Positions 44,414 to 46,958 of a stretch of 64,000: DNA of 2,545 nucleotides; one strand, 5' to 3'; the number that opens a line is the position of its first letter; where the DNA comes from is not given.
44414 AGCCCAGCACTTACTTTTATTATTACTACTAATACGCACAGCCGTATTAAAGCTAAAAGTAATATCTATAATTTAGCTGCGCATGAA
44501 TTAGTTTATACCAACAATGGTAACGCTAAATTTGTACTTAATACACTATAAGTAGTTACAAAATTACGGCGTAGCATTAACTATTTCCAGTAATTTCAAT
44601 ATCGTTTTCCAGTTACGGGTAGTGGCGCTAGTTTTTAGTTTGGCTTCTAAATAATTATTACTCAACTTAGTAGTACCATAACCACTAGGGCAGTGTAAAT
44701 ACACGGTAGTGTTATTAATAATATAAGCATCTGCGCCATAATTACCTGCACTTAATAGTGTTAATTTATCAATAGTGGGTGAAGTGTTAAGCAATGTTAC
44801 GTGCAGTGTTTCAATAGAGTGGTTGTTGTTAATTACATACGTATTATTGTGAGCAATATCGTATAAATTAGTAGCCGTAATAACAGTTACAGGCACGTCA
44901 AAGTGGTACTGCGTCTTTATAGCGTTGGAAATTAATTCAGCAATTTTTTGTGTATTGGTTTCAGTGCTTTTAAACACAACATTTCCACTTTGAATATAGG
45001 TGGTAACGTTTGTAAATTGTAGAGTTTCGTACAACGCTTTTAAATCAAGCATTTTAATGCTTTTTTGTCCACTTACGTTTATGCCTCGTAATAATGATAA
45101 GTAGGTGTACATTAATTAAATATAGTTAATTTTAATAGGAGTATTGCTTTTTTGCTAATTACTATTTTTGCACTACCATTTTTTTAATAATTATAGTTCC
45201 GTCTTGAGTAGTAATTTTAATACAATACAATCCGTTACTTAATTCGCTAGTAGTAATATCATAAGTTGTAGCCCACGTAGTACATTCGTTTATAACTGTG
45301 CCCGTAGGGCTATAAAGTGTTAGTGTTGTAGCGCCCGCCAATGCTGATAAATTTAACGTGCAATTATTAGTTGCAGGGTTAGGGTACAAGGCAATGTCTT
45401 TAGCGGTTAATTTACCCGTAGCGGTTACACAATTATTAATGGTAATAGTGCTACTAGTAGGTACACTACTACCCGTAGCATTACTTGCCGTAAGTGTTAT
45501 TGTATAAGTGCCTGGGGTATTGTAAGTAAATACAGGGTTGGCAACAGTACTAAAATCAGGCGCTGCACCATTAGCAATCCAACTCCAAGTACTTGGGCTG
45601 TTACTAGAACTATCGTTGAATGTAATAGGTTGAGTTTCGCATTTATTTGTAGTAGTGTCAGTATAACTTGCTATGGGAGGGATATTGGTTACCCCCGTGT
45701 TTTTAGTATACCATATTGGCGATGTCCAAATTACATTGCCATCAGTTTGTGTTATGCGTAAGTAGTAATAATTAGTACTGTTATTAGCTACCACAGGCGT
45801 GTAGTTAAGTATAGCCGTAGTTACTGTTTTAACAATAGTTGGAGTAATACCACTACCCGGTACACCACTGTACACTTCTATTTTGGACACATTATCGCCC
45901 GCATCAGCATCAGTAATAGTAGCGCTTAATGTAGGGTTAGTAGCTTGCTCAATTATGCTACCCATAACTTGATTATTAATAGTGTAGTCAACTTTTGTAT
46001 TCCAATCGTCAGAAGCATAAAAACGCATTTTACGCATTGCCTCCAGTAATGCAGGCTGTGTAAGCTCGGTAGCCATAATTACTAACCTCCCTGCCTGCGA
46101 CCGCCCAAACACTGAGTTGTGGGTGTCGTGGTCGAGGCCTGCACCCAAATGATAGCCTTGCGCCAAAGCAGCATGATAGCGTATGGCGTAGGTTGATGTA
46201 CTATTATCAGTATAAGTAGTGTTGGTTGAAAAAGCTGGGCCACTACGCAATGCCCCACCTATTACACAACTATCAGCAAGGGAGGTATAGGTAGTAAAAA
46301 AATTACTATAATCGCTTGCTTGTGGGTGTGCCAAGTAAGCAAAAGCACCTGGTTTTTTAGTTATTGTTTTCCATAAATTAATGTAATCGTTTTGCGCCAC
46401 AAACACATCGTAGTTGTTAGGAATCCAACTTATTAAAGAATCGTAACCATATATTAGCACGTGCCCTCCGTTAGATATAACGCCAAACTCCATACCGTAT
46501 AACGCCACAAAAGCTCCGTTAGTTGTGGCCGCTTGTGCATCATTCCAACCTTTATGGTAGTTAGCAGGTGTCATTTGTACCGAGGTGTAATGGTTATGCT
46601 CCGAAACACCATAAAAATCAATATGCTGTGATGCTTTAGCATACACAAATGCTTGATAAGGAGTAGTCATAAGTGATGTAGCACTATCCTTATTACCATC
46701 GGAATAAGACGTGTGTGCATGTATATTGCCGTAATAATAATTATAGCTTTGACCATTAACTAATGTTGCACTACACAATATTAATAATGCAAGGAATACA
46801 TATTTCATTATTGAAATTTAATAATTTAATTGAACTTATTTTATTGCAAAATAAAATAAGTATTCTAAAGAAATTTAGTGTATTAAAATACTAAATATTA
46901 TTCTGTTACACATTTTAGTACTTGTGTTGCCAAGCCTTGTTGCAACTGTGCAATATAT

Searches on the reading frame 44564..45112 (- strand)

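Call 60: search_protein_families(library=pfam, proteins=[window:44564-45112:-], max_evalue=0.001)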
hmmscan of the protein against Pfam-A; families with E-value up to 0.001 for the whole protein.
window:44564-45112:- (182 aa): 1 family
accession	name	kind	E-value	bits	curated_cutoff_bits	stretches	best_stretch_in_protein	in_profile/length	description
PF08002.16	DUF1697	-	5.2e-36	124.5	24.4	1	1-138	1-137/137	Protein of unknown function (DUF1697)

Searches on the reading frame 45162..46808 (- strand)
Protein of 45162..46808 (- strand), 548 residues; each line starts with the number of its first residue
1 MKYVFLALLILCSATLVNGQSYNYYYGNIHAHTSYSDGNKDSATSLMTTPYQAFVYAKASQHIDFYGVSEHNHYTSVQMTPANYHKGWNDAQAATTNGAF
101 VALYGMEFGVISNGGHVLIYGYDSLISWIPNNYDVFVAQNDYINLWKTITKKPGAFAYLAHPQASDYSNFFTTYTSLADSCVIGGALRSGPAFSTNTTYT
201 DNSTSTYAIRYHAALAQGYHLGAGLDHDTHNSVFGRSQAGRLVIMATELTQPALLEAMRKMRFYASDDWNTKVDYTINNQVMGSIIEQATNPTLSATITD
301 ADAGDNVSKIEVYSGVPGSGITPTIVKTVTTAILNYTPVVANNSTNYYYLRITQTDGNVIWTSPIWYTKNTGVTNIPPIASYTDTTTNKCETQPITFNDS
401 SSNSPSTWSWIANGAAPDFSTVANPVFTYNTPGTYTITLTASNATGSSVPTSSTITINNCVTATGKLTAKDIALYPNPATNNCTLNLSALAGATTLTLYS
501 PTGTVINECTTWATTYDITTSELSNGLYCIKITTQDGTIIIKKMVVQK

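Call 60: search_protein_families(library=pfam, proteins=[window:45162-46808:-], max_evalue=0.001)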
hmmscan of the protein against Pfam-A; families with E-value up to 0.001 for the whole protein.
window:45162-46808:- (548 aa): 3 families
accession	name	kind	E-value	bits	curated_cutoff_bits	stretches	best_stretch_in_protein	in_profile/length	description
PF18962.6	Por_Secre_tail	-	3.9e-11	43.5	27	1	474-546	1-75/75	Secretion system C-terminal sorting domain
PF18911.6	PKD_4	-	5.5e-08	33.2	27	1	376-454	2-80/85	PKD domain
PF00801.26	PKD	-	4.3e-05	23.9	23.5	1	393-448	15-72/80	PKD domain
